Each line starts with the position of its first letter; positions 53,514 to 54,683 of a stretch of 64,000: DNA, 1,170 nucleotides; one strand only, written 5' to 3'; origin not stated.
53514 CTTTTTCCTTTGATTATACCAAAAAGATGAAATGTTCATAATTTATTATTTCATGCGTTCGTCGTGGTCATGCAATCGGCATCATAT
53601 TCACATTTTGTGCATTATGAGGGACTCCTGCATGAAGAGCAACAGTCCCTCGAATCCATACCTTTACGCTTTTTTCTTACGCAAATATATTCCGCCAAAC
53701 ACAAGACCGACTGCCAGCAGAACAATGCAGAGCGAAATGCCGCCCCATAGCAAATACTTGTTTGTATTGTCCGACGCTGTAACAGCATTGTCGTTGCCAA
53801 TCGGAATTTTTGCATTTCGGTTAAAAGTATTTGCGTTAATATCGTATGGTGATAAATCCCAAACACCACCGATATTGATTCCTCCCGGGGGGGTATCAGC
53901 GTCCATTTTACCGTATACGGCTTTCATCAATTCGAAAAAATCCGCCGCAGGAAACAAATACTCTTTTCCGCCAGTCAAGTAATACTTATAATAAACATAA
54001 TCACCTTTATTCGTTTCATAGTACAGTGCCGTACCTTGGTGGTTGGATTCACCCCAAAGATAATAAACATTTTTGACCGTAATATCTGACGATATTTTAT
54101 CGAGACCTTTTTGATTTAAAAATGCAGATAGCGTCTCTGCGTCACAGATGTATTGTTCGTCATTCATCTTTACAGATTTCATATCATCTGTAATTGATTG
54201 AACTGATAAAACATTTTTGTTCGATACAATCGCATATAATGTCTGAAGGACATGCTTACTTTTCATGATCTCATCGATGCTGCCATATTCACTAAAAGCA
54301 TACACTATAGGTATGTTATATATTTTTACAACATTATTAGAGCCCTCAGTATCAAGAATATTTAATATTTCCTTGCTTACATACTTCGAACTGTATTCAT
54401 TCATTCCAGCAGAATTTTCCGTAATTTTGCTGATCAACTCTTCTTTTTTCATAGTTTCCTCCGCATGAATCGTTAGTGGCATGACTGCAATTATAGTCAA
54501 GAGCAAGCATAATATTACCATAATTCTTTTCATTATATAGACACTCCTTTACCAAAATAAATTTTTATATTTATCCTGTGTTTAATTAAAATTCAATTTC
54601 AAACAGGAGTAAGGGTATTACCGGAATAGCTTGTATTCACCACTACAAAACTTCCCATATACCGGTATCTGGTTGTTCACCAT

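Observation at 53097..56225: AT-rich ~3.1 kb islet bounded by a perfect 32-bp direct repeat, carrying an ISAs1 transposase remnant and two paralogous secreted proteins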

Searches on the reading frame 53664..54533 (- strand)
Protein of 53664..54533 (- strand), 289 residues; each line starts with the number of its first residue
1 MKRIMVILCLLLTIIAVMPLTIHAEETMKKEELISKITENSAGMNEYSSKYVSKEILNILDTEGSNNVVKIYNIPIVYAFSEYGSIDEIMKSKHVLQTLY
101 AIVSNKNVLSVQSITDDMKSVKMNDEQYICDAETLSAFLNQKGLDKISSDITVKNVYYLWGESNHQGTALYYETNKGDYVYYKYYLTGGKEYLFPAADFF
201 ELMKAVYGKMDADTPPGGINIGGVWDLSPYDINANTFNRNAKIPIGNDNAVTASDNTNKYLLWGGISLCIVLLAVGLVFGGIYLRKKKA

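Call 6: search_protein_families(library=pfam, proteins=[window:53664-54533:-], max_evalue=0.01)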
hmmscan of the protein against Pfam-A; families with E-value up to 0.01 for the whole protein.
window:53664-54533:- (289 aa): 0 families

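Call 9: find_encoding_contigs(protein=window:53664-54533:-, flank=10000, max_places=10)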
Protein window:53664-54533:- (289 aa): 12 contigs read that carry it; 9 places shown.
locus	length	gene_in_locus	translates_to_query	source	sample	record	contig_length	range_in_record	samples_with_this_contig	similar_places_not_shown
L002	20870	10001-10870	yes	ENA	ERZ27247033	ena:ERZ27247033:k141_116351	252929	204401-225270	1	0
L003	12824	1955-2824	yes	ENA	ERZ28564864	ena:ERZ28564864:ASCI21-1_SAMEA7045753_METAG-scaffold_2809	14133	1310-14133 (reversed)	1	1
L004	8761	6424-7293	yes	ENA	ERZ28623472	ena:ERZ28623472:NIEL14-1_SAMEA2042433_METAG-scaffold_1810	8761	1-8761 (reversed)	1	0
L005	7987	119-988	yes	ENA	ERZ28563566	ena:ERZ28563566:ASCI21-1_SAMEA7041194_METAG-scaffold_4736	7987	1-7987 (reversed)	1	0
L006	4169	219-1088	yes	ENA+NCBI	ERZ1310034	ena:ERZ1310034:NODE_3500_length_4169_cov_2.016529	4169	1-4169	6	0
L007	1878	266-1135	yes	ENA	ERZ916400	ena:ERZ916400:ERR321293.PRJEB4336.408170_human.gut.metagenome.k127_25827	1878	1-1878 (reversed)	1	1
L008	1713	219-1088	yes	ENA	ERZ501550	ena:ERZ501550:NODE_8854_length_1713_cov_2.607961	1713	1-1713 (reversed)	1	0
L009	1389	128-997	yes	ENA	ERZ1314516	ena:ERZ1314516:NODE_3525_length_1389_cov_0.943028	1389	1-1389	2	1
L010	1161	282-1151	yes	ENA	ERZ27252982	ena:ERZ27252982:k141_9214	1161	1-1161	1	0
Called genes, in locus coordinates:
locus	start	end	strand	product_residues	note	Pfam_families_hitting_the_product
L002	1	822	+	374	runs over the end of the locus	PF05222:AlaDh_PNT_N, PF01262:AlaDh_PNT_C, PF02826:2-Hacid_dh_C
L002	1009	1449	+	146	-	PF22381:Staph_reg_Sar_Rot (weak), PF12802:MarR_2, PF13463:HTH_27 (weak), PF13601:HTH_34 (weak)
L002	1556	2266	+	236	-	PF20720:nSTAND3 (faint), PF00005:ABC_tran, PF02463:SMC_N (faint), PF13304:AAA_21 (faint)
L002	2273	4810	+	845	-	PF12704:MacB_PCD, PF02687:FtsX, PF12704:MacB_PCD (weak), PF02687:FtsX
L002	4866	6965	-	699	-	PF17389:Bac_rhamnosid6H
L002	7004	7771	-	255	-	PF01416:PseudoU_synth_1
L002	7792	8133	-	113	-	PF01035:DNA_binding_1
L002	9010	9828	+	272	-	-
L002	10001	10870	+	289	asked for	-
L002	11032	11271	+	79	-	PF13808:DDE_Tnp_1_assoc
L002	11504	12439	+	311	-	PF05681:Fumerase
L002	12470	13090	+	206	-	PF05683:Fumerase_C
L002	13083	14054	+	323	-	PF03193:RsgA_GTPase (faint), PF01926:MMR_HSR1, PF02421:FeoB_N (weak)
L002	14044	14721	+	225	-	PF01351:RNase_HII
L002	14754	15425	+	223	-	PF02254:TrkA_N, PF02080:TrkA_C (weak)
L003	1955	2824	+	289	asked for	-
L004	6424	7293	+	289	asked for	-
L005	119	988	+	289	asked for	-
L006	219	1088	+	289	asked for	-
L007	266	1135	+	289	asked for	-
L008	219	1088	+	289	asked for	-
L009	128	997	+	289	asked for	-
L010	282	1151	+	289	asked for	-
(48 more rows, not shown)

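Call 21: find_homologous_proteins(query=window:53664-54533:-)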
Query window:53664-54533:- (289 aa): 25 proteins with E <= 0.001 among 851 candidates.
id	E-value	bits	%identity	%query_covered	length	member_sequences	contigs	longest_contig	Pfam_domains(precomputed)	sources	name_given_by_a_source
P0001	6.8e-186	634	99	100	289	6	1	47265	-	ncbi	-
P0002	8.2e-75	270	51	100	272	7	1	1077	-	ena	-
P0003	1.1e-69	253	51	100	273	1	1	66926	-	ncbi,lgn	-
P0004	4.5e-38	149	42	61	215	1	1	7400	-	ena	-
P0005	1.8e-37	147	42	61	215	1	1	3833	-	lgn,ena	-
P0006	2.4e-37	147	37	75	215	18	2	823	-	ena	-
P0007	1.3e-36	145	41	61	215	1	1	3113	-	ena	-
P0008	1.5e-36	144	41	61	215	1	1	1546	-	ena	-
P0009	1.5e-36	144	34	100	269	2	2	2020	-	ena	-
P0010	6.2e-36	142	33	99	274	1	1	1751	-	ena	-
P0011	6.8e-36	142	33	100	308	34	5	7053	-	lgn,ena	-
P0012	8.6e-36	142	37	89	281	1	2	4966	-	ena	-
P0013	4.8e-35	139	36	96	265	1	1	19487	-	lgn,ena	-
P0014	1.7e-34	138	34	99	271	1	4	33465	-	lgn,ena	-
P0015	9.2e-33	132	31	100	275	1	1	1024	-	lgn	-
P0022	3.1e-29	120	35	88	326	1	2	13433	-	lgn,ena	-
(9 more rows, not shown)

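Call 23: find_encoding_contigs(protein=P0003, flank=10000, max_places=4)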
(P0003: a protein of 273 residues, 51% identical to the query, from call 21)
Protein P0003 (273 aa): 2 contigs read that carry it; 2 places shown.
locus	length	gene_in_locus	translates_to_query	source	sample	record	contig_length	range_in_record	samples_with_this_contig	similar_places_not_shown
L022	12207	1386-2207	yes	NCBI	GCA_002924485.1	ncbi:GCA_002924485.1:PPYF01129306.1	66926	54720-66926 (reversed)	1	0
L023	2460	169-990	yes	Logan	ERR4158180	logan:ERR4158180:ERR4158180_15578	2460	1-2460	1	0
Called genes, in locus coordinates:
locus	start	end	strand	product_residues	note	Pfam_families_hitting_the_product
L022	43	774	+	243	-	-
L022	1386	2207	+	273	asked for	-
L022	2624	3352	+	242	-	-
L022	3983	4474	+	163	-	-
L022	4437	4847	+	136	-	PF01841:Transglut_core, PF04473:DUF553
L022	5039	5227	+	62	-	PF12728:HTH_17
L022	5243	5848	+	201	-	PF02661:Fic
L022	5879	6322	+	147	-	PF12161:HsdM_N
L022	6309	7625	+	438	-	PF22679:T1R_D3-like, PF11867:T1RH-like_C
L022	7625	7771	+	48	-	-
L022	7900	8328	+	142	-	-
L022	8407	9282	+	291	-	PF00005:ABC_tran, PF13304:AAA_21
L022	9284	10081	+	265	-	-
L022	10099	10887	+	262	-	PF00756:Esterase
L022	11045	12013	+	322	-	-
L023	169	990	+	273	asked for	-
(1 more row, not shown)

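Call 24: find_encoding_contigs(protein=P0014, flank=10000, max_places=4)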
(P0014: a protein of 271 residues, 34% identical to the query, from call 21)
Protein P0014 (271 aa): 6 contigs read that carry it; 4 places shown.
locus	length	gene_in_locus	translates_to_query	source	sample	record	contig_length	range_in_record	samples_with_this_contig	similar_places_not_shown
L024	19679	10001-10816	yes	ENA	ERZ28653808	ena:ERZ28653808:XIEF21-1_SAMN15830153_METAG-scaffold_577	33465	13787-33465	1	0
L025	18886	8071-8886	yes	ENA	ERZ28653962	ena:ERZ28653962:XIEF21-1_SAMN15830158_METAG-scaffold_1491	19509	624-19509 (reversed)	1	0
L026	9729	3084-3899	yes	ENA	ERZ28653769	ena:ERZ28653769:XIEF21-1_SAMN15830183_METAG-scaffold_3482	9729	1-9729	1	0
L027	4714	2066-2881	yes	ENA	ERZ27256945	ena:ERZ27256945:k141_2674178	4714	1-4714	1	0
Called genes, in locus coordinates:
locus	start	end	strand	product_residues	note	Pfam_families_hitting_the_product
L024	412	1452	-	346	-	PF01381:HTH_3 (weak)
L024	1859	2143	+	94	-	PF13031:DUF3892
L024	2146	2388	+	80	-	-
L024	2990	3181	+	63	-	-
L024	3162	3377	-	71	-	-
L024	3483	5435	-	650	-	PF01966:HD (faint)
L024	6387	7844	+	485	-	-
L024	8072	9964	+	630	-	PF14200:RicinB_lectin_2 (weak)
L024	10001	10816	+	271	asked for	-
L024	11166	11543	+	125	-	-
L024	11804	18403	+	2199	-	PF05593:RHS_repeat (faint), PF25023:TEN_YD-shell (faint)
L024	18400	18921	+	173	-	-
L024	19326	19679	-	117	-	?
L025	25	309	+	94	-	PF13031:DUF3892 (weak)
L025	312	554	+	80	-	-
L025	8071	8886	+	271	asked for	-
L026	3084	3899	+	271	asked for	-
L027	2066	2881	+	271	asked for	-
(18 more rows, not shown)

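Call 40: predict_structure(alignment_id=A2)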
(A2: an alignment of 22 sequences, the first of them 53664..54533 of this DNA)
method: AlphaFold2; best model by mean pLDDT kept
length: 289 residues; sequences in the alignment: 22
mean_pLDDT: 79.6   pTM: 0.68
mean pLDDT of the five models: 79.6, 79.4, 76.4, 75.5, 73.9
residues with pLDDT >= 90: 95; 70-90: 126; 50-70: 51; < 50: 17
segments of 3 or more residues with pLDDT < 50: 246-259
pLDDT, mean of each block of 10 residues (from residue 1): 79 75 57 53 72 91 85 92 94 90 86 91 73 84 87 93 80 94 78 94 89 68 84 89 56 41 70 86 80
secondary structure, 60 per line:
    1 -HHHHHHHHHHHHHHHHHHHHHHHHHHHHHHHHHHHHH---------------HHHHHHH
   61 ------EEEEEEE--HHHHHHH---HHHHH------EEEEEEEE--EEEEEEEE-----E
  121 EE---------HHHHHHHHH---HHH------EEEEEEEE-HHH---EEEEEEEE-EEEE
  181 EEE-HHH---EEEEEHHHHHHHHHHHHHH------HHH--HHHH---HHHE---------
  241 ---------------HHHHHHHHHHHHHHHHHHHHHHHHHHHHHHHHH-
elements in order: H2-38 H54-60 E67-73 H76-82 H86-90 E97-104 E107-114 E120-122 H132-140 E153-160 E168-175 E177-183 E191-195 H196-209 H221-224 H256-288
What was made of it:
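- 53664..54533 (-): Paralog A, 289 aa: signal peptide, an alpha/beta ectodomain of about 190 aa, a linker, and a C-terminal transmembrane anchor with a basic tail. Uncharacterised family. AF2 model pLDDT 79.6 (call 40).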

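Call 44: search_protein_families(library=padloc, proteins=[window:53664-54533:-], max_evalue=0.1)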
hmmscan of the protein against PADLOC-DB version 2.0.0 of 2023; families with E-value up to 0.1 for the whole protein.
window:53664-54533:- (289 aa): 0 families

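Call 45: search_protein_families(library=ncbifam, proteins=[window:53664-54533:-], max_evalue=0.1)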
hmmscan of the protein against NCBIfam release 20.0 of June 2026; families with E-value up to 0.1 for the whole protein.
window:53664-54533:- (289 aa): 2 families
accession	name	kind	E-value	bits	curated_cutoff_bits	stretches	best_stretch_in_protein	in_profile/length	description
TIGR02114.1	coaB_strep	equivalog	0.0098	15.7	217.2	1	85-154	61-131/228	phosphopantothenate--cysteine ligase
NF045849.1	ICE_MMCAP2_0565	equivalog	0.02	14.6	40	0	4-37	23-56/80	Mbov_0395 family pilin-like conjugal transfer protein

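Call 61: find_encoding_contigs(protein=P0013, flank=8000, max_places=3)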
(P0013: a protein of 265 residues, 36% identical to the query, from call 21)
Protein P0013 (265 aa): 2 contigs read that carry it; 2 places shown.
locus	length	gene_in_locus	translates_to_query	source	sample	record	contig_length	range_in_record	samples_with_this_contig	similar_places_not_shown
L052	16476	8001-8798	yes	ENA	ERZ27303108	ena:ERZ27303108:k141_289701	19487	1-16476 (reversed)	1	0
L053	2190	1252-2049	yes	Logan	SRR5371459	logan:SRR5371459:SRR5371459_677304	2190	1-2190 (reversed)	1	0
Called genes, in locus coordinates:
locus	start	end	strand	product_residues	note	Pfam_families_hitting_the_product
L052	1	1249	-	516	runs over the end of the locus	PF00239:Resolvase, PF07508:Recombinase, PF13408:Zn_ribbon_recom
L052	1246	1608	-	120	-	PF13560:HTH_31, PF01381:HTH_3, PF12844:HTH_19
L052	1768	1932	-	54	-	-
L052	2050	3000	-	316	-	PF13102:Phage_int_SAM_5 (weak), PF02899:Phage_int_SAM_1 (weak), PF13495:Phage_int_SAM_4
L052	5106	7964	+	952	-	PF24517:CBM96, PF14200:RicinB_lectin_2, PF13529:Peptidase_C39_2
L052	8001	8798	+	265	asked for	-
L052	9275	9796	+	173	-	PF04542:Sigma70_r2, PF08281:Sigma70_r4_2, PF04545:Sigma70_r4 (weak)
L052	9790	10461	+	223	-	PF14285:DUF4367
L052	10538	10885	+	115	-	-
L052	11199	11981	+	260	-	-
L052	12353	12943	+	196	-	-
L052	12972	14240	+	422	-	PF00293:NUDIX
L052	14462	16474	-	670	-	?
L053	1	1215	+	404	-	?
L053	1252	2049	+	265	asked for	-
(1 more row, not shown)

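Call 62: find_encoding_contigs(protein=P0022, flank=8000, max_places=3)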
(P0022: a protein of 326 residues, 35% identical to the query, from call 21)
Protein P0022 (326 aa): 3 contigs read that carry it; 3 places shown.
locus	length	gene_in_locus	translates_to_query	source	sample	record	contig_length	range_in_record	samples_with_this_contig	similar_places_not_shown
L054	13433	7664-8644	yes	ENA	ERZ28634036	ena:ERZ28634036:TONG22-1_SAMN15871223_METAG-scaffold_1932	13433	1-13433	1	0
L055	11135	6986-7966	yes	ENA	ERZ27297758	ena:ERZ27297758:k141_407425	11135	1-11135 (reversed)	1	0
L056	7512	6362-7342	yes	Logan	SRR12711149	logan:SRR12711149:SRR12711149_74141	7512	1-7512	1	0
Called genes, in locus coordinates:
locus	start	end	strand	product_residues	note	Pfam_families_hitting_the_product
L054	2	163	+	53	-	?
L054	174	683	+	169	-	-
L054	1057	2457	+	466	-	PF13306:LRR_5 (weak), PF13855:LRR_8 (faint), PF13306:LRR_5, PF00404:Dockerin_1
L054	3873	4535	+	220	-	PF03050:DDE_Tnp_IS66, PF13817:DDE_Tnp_IS66_C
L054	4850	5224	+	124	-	-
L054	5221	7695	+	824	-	PF06848:Disaggr_repeat (weak), PF24517:CBM96, PF14200:RicinB_lectin_2 (weak), PF13529:Peptidase_C39_2 (weak)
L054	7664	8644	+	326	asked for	-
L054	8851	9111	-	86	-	PF13730:HTH_36, PF12802:MarR_2 (weak), PF00392:GntR (weak), PF08279:HTH_11 (weak), PF13412:HTH_24 (weak), PF01022:HTH_5 (weak)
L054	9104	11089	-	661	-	PF02534:T4SS-DNA_transf, PF10412:TrwB_AAD_bind, PF12696:TraG-D_C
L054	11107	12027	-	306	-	PF13154:DUF3991, PF13155:Toprim_2, PF13362:Toprim_3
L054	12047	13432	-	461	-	?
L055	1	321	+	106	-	?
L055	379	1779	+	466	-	PF13306:LRR_5 (weak), PF13855:LRR_8 (faint), PF13306:LRR_5, PF00404:Dockerin_1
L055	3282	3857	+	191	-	PF03050:DDE_Tnp_IS66, PF13817:DDE_Tnp_IS66_C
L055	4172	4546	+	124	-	-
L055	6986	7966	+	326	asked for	-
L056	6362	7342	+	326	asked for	-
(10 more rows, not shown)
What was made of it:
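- In other taxa the cargo family lies in loci with a serine recombinase plus tyrosine integrase (L052), or with a T4SS coupling protein and Toprim relaxosome-type genes (L054) (calls 61, 62).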

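Call 65: search_protein_families(library=pfam, proteins=[L052:5106-7964:+, L024:8072-9964:+, L054:5221-7695:+, L024:11166-11543:+, L022:43-774:+, L022:2624-3352:+], max_evalue=0.01)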
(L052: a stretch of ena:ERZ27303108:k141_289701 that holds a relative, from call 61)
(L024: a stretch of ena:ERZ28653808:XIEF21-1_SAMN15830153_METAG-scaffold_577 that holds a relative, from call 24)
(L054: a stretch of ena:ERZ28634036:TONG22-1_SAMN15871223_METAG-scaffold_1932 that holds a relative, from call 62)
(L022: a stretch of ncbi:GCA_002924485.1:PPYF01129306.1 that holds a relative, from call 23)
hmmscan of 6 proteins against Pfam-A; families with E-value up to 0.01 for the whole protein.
L052:5106-7964:+ (952 aa): 4 families
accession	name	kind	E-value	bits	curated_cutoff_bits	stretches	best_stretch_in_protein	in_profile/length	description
PF24517.2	CBM96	-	1.7e-12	48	26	1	382-490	59-164/164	Carbohydrate-binding module family 96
PF14200.12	RicinB_lectin_2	-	5.5e-10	40.2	25.6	1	609-677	11-80/89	Ricin-type beta-trefoil lectin domain-like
PF13529.12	Peptidase_C39_2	-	6.9e-06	27.1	24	1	755-888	8-143/143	Peptidase_C39 like family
PF12385.14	Peptidase_C70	-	0.00081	19.8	19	1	753-891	10-127/141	Papain-like cysteine protease AvrRpt2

L024:8072-9964:+ (630 aa): 2 families
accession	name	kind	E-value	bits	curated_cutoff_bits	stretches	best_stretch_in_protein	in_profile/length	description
PF14200.12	RicinB_lectin_2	-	1.3e-10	42.2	25.6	2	272-347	10-80/89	Ricin-type beta-trefoil lectin domain-like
PF12385.14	Peptidase_C70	-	5.5e-05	23.6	19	1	429-569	7-126/141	Papain-like cysteine protease AvrRpt2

L054:5221-7695:+ (824 aa): 4 families
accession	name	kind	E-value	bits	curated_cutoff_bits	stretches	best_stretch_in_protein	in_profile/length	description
PF14200.12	RicinB_lectin_2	-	4.7e-09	37.3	25.6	1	485-545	16-77/89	Ricin-type beta-trefoil lectin domain-like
PF24517.2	CBM96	-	2e-08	34.6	26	1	245-357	54-163/164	Carbohydrate-binding module family 96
PF06848.17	Disaggr_repeat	-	5.8e-06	26.5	33.9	1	269-353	86-176/179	Disaggregatase related repeat domain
PF13529.12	Peptidase_C39_2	-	0.001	20.1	24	1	623-759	5-143/143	Peptidase_C39 like family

L024:11166-11543:+ (125 aa): 0 families

L022:43-774:+ (243 aa): 0 families

L022:2624-3352:+ (242 aa): 0 families

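Call 77: fold_search(model_id=the predicted structure, library=pdb)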
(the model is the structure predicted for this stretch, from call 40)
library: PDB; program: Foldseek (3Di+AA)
matches with E <= 10: 462; with E <= 0.001: 0
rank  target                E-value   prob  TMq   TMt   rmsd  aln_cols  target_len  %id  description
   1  3q1i_A                7.3e-02  0.20  0.12  0.16  10.9       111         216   13  Polo-like kinase I Polo-box domain in complex with FMPPPMSpSM phosphopeptide from TCERG1 (released 2011-04-27)
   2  3p35_A                1.0e-01  0.13  0.13  0.16  13.4       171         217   12  Polo-like kinase I Polo-box domain in complex with MQSpSPL phosphopeptide (released 2011-04-27)
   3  8chv_A                1.5e-01  0.20  0.14  0.25  13.5       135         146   11  Crystal structure of human PURA (fragment Glu57-Glu212, PUR repeat I and II) R140P mutant (released 2024-02-21)
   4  5j19_A                1.6e-01  0.14  0.12  0.15  11.7       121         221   12  phospho-Pon binding-induced Plk1 dimerization (released 2016-06-15)
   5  3p37_B                1.6e-01  0.13  0.11  0.14  11.7       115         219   10  Polo-like kinase I Polo-box domain in complex with FDPPLHSpTA phosphopeptide from PBIP1 (released 2011-04-27)
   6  6gy2_A                2.0e-01  0.13  0.12  0.15  11.9       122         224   11  Crystal structure of human Plk1-PBD in complex with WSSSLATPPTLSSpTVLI phosphopeptide from BRCA2 (released 2019-07-10)
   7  5j19_B                2.2e-01  0.13  0.12  0.14  11.5       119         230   11  phospho-Pon binding-induced Plk1 dimerization (released 2016-06-15)
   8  4e67_A                2.2e-01  0.12  0.12  0.15  11.3       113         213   11  The structure of the polo-box domain (PBD) of polo-like kinase 1 (Plk1) in complex with hydrocinnamoyl-derivatized PLH (released 2012-10-10)
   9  4rcp_A                2.3e-01  0.11  0.12  0.15  10.3       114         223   13  Crystal structure of Plk1 Polo-box domain in complex with PL-2 (released 2014-11-12)
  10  4h71_A                2.8e-01  0.12  0.12  0.15  11.4       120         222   12  Human Plk1-PBD in complex with Poloxime ((E)-4-(hydroxyimino)-2-isopropyl-5-methylcyclohexa-2,5-dienone) (released 2012-10-03)
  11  8s30_A                3.1e-01  0.11  0.12  0.15  10.4       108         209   11  Crystal structure of human PLK1 Polo-Box Domain in complex with Mis18 (released 2024-08-21)
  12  2it9_A                3.5e-01  0.20  0.15  0.32  13.2       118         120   10  Crystal structure of a protein with unknown function from DUF155 family (YP_292156.1) from Prochlorococcus sp. NATL2A  (released 2006-11-28)
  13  8cht_C                4.2e-01  0.11  0.13  0.23  13.1       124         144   12  Crystal structure of human PURA (fragment Glu57-Glu212, PUR repeat I and II) (released 2024-02-21)
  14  5nfu_A                5.0e-01  0.09  0.12  0.15  12.0       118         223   12  The structure of the polo-box domain (PBD) of polo-like kinase 1 (Plk1) in complex with LHSpTA peptide (released 2018-05-16)
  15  4azp                  5.3e-01  0.06  0.12  0.23  15.4       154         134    8  Murine epidermal fatty acid-binding protein (FABP5) in complex with the endocannabinoid anandamide (released 2013-08-07)
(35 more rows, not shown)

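Call 80: search_protein_representatives(alignment_id=A2)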
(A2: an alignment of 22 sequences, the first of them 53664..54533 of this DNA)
Query: 22 sequences, 277 profile positions. Proteins with E-value up to 0.001 (for the whole library): 502; up to 1e-10: 363; up to 1e-30: 170. The best 150 are listed.
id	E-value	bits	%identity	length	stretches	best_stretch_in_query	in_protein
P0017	1.7e-114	398.3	-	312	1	1-276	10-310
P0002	2.5e-112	391.2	-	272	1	1-274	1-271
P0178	1.1e-104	366.1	-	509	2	2-216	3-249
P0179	1.2e-94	333.2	-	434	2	27-228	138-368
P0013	1.7e-91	322.8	-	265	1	3-269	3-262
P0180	5.4e-86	304.8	-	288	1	1-273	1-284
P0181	7.0e-82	291.3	-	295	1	1-275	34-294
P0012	2.8e-79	282.8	-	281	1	1-276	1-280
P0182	3.6e-78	279.1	-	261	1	2-270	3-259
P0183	8.2e-78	278.0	-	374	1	2-272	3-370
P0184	5.2e-76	272.0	-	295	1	1-274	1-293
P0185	4.4e-73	262.5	-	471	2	26-272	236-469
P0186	7.4e-73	261.7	-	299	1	2-272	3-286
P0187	2.5e-71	256.7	-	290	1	1-270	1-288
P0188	9.1e-69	248.3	-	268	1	1-274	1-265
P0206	1.2e-53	198.7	-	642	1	29-228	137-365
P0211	9.6e-53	195.7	-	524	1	1-264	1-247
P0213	1.5e-52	195.1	-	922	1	30-218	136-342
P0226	4.2e-50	187.1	-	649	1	29-226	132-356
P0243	5.8e-47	176.8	-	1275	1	21-223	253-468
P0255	1.6e-44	168.8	-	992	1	41-250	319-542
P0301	6.9e-37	143.7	-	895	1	13-230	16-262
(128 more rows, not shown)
